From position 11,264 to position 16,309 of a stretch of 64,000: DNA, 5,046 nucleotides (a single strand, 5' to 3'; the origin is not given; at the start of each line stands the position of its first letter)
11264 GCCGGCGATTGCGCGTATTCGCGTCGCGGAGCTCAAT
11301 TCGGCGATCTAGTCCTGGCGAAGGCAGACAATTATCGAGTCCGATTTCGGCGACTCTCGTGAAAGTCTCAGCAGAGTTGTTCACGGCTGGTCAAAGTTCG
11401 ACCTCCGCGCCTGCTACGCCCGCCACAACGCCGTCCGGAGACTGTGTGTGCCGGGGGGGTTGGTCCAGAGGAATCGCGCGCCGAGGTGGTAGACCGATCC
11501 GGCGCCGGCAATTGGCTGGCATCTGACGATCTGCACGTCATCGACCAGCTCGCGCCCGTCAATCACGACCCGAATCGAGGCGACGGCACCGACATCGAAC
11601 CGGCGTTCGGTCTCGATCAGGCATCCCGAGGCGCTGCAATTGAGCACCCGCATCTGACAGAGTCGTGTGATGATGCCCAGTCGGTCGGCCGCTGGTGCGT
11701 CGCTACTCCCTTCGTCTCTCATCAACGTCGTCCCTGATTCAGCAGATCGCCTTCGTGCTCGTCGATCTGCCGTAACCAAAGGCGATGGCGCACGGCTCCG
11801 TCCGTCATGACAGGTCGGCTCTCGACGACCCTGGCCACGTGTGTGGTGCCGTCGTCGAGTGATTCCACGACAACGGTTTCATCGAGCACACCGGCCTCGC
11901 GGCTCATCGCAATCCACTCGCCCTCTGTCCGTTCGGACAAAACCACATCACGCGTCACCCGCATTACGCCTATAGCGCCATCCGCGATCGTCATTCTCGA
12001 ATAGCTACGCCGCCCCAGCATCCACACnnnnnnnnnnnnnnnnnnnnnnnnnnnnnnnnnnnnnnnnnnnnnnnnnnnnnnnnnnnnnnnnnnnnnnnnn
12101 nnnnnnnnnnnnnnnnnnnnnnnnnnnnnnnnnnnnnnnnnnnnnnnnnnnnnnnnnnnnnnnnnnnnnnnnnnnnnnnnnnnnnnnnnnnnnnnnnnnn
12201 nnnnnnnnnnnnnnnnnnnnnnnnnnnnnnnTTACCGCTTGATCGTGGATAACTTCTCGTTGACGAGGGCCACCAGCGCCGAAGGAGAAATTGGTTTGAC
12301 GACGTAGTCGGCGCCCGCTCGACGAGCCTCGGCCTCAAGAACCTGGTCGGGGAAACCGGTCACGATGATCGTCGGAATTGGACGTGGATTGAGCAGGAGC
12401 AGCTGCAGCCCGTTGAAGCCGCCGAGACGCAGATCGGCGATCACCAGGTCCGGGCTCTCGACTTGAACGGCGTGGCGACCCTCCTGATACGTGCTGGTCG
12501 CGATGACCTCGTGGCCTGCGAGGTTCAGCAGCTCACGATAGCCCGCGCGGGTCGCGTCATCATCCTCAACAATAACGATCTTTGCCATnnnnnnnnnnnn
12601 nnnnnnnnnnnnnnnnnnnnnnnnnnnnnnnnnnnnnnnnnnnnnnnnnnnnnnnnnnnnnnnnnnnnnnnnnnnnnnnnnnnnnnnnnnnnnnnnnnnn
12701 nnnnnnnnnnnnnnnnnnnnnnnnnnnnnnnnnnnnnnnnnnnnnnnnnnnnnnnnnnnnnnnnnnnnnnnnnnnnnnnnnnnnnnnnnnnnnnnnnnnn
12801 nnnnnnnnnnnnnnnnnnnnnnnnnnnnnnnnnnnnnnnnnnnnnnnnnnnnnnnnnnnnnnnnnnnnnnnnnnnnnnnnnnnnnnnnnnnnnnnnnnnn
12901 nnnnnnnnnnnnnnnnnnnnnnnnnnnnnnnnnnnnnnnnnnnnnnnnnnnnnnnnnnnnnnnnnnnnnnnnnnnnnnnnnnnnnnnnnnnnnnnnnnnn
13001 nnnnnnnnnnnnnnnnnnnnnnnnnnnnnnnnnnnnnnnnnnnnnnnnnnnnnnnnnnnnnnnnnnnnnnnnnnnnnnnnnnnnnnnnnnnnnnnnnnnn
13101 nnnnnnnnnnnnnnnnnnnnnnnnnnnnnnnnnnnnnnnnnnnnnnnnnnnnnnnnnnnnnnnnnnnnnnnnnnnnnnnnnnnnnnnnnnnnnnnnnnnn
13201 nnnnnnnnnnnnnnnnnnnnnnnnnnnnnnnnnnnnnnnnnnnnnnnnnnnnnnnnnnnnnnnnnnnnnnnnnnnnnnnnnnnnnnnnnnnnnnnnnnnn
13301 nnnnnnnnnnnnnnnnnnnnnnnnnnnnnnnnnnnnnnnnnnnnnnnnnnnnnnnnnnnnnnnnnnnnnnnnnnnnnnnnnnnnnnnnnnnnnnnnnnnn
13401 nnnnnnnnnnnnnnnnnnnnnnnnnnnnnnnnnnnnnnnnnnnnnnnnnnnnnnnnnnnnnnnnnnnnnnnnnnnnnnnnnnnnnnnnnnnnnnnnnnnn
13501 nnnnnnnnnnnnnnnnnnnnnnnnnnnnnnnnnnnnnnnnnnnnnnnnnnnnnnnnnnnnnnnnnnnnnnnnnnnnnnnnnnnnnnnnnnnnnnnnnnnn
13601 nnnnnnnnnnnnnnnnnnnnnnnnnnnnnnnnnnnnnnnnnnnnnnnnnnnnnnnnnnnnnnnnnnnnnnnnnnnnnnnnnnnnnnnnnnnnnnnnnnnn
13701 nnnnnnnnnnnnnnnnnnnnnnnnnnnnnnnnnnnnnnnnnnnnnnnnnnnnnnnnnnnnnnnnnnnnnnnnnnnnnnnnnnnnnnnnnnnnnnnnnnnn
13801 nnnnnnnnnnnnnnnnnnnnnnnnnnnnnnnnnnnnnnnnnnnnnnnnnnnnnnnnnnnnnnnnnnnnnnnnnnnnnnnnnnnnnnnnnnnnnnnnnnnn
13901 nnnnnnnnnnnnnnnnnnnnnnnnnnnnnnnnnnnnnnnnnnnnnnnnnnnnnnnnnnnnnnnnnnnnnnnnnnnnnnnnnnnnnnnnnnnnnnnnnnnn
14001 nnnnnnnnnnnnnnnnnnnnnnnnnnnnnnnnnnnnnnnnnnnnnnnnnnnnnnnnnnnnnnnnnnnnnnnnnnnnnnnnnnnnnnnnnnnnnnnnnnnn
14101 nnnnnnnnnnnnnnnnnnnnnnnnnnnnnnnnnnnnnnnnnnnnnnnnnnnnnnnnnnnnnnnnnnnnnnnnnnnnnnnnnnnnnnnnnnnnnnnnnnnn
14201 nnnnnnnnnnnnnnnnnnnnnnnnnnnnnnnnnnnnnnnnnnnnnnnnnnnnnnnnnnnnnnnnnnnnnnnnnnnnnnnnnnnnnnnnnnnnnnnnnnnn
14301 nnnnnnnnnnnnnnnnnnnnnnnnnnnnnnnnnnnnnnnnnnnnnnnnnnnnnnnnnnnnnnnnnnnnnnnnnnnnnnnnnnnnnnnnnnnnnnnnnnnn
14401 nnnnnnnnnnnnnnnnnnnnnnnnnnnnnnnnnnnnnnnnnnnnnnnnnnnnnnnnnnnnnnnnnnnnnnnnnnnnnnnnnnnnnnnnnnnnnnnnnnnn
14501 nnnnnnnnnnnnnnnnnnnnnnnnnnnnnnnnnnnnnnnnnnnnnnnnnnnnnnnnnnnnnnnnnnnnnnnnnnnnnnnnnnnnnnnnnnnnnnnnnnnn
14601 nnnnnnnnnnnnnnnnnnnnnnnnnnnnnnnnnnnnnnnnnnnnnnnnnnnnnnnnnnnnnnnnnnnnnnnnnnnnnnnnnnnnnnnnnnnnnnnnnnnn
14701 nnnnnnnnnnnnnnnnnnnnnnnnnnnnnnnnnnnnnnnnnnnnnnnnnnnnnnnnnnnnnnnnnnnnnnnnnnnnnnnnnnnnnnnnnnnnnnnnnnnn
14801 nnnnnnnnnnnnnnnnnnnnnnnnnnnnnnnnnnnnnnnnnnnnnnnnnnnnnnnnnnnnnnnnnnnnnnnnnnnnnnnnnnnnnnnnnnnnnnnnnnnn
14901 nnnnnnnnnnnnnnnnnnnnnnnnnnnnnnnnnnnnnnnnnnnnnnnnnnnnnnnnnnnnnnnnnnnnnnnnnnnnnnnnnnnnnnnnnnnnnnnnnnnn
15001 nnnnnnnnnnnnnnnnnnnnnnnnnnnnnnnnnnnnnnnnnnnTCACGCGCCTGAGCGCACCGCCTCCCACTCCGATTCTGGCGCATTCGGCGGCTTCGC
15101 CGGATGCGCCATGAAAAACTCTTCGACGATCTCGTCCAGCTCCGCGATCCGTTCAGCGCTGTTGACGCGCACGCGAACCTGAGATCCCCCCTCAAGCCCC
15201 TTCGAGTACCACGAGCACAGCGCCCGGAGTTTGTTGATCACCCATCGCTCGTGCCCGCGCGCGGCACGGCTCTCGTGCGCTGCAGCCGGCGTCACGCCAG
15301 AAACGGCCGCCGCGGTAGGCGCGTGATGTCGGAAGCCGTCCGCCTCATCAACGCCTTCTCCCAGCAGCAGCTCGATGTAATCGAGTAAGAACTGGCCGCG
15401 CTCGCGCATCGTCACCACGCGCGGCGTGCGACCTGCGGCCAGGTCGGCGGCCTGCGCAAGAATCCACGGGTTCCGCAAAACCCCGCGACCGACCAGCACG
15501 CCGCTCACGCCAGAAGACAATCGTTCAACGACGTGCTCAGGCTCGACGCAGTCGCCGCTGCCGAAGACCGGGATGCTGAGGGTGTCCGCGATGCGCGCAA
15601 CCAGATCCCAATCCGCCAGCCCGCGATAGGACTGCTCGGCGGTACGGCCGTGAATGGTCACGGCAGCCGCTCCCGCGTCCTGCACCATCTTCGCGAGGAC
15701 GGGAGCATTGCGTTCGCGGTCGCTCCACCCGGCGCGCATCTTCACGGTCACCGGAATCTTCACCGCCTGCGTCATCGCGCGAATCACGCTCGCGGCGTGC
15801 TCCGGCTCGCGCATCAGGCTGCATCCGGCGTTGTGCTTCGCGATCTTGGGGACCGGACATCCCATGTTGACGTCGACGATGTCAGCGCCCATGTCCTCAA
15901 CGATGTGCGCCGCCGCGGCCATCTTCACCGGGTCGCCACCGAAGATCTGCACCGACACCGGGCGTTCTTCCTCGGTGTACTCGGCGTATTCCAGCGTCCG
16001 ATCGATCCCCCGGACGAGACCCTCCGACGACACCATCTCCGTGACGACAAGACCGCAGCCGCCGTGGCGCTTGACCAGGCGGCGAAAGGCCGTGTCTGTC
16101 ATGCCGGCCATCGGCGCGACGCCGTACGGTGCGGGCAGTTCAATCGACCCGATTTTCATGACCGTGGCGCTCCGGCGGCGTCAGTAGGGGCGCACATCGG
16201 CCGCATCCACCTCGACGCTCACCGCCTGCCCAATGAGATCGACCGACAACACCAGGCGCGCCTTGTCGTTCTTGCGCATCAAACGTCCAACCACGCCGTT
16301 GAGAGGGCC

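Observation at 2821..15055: A ~12-kb c-di-GMP / sigma-54 regulatory island built from sensor-less activators, PilZ proteins and degenerate enzyme folds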

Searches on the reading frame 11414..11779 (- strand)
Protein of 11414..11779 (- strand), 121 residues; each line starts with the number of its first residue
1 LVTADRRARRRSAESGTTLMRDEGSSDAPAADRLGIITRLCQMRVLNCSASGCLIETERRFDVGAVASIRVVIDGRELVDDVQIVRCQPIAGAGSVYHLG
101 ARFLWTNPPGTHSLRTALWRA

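Call 4: search_protein_families(library=pfam, proteins=[window:11414-11779:-], max_evalue=0.1)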
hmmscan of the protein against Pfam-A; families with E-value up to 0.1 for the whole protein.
window:11414-11779:- (121 aa): 2 families
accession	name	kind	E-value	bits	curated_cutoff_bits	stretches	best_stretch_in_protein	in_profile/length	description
PF07238.19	PilZ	-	0.00012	22.8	22.5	1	41-107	23-88/102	PilZ domain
PF08037.16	Attractin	-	0.065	13.7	25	0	35-53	4-23/55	Attractin family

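Call 7: search_protein_families(library=ncbifam, proteins=[window:11414-11779:-], max_evalue=0.01)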
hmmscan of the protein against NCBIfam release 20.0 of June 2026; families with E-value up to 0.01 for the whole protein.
window:11414-11779:- (121 aa): 1 family
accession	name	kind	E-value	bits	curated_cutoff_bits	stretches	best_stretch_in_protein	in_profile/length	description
TIGR02266.1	gmx_TIGR02266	paralog_domain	0.0084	16.3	68.7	0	44-104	20-81/96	TIGR02266 family protein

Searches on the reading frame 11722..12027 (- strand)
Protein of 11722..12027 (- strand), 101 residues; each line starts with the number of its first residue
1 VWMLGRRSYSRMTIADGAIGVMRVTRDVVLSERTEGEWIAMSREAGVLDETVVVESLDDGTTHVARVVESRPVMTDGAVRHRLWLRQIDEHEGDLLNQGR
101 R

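Call 4: search_protein_families(library=pfam, proteins=[window:11722-12027:-], max_evalue=0.1)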
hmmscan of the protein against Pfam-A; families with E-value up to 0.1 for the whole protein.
window:11722-12027:- (101 aa): 0 families

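Call 55: search_protein_families(library=pfam, proteins=[window:11722-12027:-], max_evalue=1)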
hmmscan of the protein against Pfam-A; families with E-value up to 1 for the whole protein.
window:11722-12027:- (101 aa): 0 families

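Call 63: find_homologous_proteins(query=window:11722-12021:-, max_evalue=0.001)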
Query window:11722-12021:- (99 aa): 60 proteins with E <= 0.001 among 63 candidates.
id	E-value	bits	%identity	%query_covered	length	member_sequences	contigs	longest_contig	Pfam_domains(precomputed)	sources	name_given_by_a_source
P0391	1.3e-54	200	98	100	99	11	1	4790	-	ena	-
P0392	8.7e-47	175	87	100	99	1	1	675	-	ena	-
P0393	3.2e-45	170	85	100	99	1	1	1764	-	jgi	-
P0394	4.0e-38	147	77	92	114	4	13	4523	-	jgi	jgi:hypothetical protein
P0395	1.5e-37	145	88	81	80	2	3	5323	-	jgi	jgi:hypothetical protein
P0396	6.1e-37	143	69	99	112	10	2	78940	-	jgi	jgi:hypothetical protein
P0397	1.1e-36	142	71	99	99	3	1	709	-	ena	-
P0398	7.1e-35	136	68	99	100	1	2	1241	-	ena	-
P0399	9.6e-35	136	68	98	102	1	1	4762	-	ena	-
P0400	1.4e-34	136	74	88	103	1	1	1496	-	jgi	jgi:hypothetical protein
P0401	2.9e-33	131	66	99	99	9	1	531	-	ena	-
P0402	1.6e-32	129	63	99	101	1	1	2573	-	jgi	jgi:hypothetical protein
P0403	2.1e-31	125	68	88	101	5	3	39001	-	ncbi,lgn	ncbi:MAG TPA: hypothetical protein VH436_20730 [Vicinamibacterales bacterium]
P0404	4.7e-31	124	67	92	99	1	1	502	-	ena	-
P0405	5.2e-30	121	66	91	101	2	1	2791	-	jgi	jgi:hypothetical protein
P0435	2.7e-14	71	52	85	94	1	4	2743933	-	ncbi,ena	-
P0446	3.1e-11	61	45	85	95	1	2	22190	-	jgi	jgi:hypothetical protein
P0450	4.3e-5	41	38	73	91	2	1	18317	-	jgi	jgi:hypothetical protein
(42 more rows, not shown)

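Call 66: find_encoding_contigs(protein=P0435, flank=10000, max_places=1)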
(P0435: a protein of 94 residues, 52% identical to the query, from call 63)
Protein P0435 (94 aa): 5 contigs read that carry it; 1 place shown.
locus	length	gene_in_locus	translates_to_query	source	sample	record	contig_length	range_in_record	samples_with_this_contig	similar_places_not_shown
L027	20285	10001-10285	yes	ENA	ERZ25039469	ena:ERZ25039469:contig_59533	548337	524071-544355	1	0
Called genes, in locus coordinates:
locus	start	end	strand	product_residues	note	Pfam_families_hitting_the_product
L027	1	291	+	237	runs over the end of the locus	PF18306:LDcluster4, PF03641:Lysine_decarbox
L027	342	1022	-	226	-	PF02687:FtsX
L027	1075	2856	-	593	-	PF12704:MacB_PCD, PF02687:FtsX, PF12704:MacB_PCD (weak)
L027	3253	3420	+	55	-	-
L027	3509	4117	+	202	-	PF07638:Sigma70_ECF, PF08281:Sigma70_r4_2, PF04545:Sigma70_r4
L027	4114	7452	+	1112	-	PF00069:Pkinase, PF01636:APH (faint), PF07714:PK_Tyr_Ser-Thr, PF03109:ABC1 (weak), PF00931:NB-ARC (weak), PF13401:AAA_22 (weak), PF25872:HTH_77, PF13424:TPR_12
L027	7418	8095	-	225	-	PF01979:Amidohydro_1, PF14026:SCO4226-like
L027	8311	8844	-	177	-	-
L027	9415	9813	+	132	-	PF02643:DUF192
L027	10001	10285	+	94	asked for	-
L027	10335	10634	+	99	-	PF07238:PilZ (weak)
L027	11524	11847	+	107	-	PF01478:Peptidase_A24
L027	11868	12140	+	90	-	PF08666:SAF (weak)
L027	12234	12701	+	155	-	PF16976:RcpC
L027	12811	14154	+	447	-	PF13629:T2SS-T3SS_pil_N, PF04972:BON (weak), PF00263:Secretin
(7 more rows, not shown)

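Call 69: find_encoding_contigs(protein=P0450, flank=9000, max_places=1)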
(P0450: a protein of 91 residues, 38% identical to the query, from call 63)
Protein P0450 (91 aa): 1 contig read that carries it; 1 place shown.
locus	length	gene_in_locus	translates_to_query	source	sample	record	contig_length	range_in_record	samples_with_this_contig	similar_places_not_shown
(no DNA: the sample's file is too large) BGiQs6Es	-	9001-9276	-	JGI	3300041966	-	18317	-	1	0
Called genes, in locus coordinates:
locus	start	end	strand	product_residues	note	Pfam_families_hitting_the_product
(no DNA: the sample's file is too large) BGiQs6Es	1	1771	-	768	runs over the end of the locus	PF13439:Glyco_transf_4, PF13579:Glyco_trans_4_4, PF00534:Glycos_transf_1, PF13692:Glyco_trans_1_4, PF13641:Glyco_tranf_2_3, PF00535:Glycos_transf_2, PF13632:Glyco_trans_2_3 (weak)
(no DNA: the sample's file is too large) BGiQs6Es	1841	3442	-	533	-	-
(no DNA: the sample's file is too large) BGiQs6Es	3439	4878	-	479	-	-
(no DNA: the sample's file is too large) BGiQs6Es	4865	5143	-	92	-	-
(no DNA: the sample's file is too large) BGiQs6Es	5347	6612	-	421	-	PF13439:Glyco_transf_4, PF13579:Glyco_trans_4_4 (weak), PF00534:Glycos_transf_1, PF13692:Glyco_trans_1_4, PF13524:Glyco_trans_1_2 (weak)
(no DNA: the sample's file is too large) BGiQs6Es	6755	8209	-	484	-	-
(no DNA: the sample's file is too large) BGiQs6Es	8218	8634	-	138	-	-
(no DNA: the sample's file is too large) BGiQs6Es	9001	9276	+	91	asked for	-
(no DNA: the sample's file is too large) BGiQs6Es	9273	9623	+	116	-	PF07238:PilZ (weak)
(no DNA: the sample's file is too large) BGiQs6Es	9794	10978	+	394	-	PF00158:Sigma54_activat, PF14532:Sigma54_activ_2, PF00004:AAA (weak), PF07728:AAA_5, PF01078:Mg_chelatase (weak), PF25601:AAA_lid_14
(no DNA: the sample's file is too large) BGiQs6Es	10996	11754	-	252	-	-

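Call 70: find_encoding_contigs(protein=P0446, flank=10000, max_places=1)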
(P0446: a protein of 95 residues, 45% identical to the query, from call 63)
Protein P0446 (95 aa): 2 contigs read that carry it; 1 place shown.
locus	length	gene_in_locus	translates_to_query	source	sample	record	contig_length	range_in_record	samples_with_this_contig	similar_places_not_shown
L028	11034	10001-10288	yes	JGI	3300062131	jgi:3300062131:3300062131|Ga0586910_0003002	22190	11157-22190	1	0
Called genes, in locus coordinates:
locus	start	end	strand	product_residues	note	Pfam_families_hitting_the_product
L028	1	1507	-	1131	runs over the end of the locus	PF00515:TPR_1 (faint), PF07719:TPR_2 (faint), PF13374:TPR_10 (faint), PF13181:TPR_8 (faint), PF13432:TPR_16 (weak), PF14559:TPR_19 (weak), PF13517:FG-GAP_3, PF07593:UnbV_ASPIC (weak), +5 more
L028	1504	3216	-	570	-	PF01839:FG-GAP (faint), PF13517:FG-GAP_3, PF07593:UnbV_ASPIC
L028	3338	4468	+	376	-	PF13432:TPR_16 (faint), PF13428:TPR_14 (faint), PF23914:TPR_CcmH_CycH (faint), PF13424:TPR_12 (faint), PF14559:TPR_19, PF13429:TPR_15, PF12895:ANAPC3 (weak), PF14559:TPR_19 (weak), +8 more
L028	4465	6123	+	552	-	PF01839:FG-GAP (faint), PF13517:FG-GAP_3, PF07593:UnbV_ASPIC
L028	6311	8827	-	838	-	PF12704:MacB_PCD, PF02687:FtsX, PF12704:MacB_PCD, PF02687:FtsX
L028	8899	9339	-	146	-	PF06491:Disulph_isomer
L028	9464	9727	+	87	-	PF14449:PT-TG (faint)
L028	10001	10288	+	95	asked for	-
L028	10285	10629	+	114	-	PF07238:PilZ (weak)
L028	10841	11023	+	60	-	PF04964:Flp_Fap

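Call 72: predict_structure(alignment_id=A5)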
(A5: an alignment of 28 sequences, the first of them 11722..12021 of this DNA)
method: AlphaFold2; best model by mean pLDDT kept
length: 99 residues; sequences in the alignment: 28
mean_pLDDT: 67.1   pTM: 0.59
mean pLDDT of the five models: 67.1, 66.9, 66.6, 66.3, 65.6
residues with pLDDT >= 90: 6; 70-90: 45; 50-70: 21; < 50: 27
segments of 3 or more residues with pLDDT < 50: 1-4, 6-11, 13-20, 91-93, 95-99
pLDDT, mean of each block of 10 residues (from residue 1): 44 43 58 79 83 69 87 86 76 44
secondary structure, 60 per line:
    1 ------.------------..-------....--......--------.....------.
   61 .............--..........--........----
elements in order: E29-32 E35-40 E49-53 E60-73 E76-85 H88-95

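Call 75: find_related_loci(query=A5, collection=metagenome_contigs, flank=10000)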
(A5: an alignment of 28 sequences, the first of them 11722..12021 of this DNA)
Query A5 (99 aa) in metagenome_contigs; peptide patterns used: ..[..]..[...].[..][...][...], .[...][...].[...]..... (x = any residue, [..] = any of these).
597 stretches matched a pattern; 103 encode a relative of the query (tblastn E <= 1e-3); the best 80 are kept; 80 distinct loci.
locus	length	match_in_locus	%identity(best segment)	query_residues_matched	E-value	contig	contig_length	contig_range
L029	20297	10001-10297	100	1-99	3e-61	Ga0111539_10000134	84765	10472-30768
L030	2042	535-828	71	1-98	8e-42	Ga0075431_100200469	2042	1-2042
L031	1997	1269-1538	61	1-90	1e-33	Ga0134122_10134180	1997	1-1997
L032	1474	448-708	63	1-87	8e-34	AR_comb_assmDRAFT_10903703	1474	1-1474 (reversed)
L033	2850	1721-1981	64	1-87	3e-33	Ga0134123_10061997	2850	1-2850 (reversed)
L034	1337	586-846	62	1-87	2e-32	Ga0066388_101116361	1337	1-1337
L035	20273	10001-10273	56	1-91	2e-30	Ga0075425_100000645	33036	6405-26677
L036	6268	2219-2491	56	1-91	2e-30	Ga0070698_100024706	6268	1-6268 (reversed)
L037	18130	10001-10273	56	1-91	2e-30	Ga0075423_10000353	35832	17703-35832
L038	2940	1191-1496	49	1-98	9e-26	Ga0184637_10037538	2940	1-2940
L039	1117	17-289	48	1-91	6e-23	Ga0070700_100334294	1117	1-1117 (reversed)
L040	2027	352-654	47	1-98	2e-22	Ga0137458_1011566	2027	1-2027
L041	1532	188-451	48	1-86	2e-21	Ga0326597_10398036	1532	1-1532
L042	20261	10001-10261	48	1-87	1e-20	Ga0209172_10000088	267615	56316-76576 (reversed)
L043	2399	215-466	48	1-84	1e-20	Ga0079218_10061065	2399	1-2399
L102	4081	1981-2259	41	1-91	2e-13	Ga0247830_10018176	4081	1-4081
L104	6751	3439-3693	40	1-83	3e-13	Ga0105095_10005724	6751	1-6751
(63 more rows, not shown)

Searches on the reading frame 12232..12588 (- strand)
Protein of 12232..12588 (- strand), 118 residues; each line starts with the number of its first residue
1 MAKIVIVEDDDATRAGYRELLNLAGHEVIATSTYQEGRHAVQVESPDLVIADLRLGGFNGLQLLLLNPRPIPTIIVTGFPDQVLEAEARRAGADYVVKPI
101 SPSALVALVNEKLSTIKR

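Call 4: search_protein_families(library=pfam, proteins=[window:12232-12588:-], max_evalue=0.1)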
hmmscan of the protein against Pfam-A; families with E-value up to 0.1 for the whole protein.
window:12232-12588:- (118 aa): 1 family
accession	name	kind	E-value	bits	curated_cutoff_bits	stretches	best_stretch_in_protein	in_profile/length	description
PF00072.30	Response_reg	-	4.8e-17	62.6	30.2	1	4-109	1-110/111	Response regulator receiver domain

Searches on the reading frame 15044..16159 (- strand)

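Call 5: search_protein_families(library=pfam, proteins=[window:15044-16159:-], max_evalue=0.1)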
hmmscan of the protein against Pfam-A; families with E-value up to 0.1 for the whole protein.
window:15044-16159:- (371 aa): 8 families
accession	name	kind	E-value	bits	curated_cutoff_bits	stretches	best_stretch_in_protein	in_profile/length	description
PF01207.24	Dus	-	7.2e-78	262.3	20.4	1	14-285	2-274/311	Dihydrouridine synthase (Dus)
PF01791.15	DeoC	-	1.6e-05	25.1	23.8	1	74-166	143-215/229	DeoC/LacD family aldolase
PF00977.27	His_biosynth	-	2.5e-05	24.3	23.6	1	144-225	139-220/228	Histidine biosynthesis protein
PF13714.12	PEP_mutase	-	0.0009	19.3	31.5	1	120-184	55-118/240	Phosphoenolpyruvate phosphomutase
PF01180.27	DHO_dh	-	0.0015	18.2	27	1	51-151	75-174/291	Dihydroorotate dehydrogenase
PF05690.20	ThiG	-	0.0029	17.4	23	1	152-244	133-228/247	Thiazole biosynthesis protein ThiG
PF07175.16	Osteoregulin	-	0.017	15.8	22.1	1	116-178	41-104/160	Osteoregulin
PF01680.23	SOR_SNZ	-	0.027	14.7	27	0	78-145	20-81/207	SOR/SNZ family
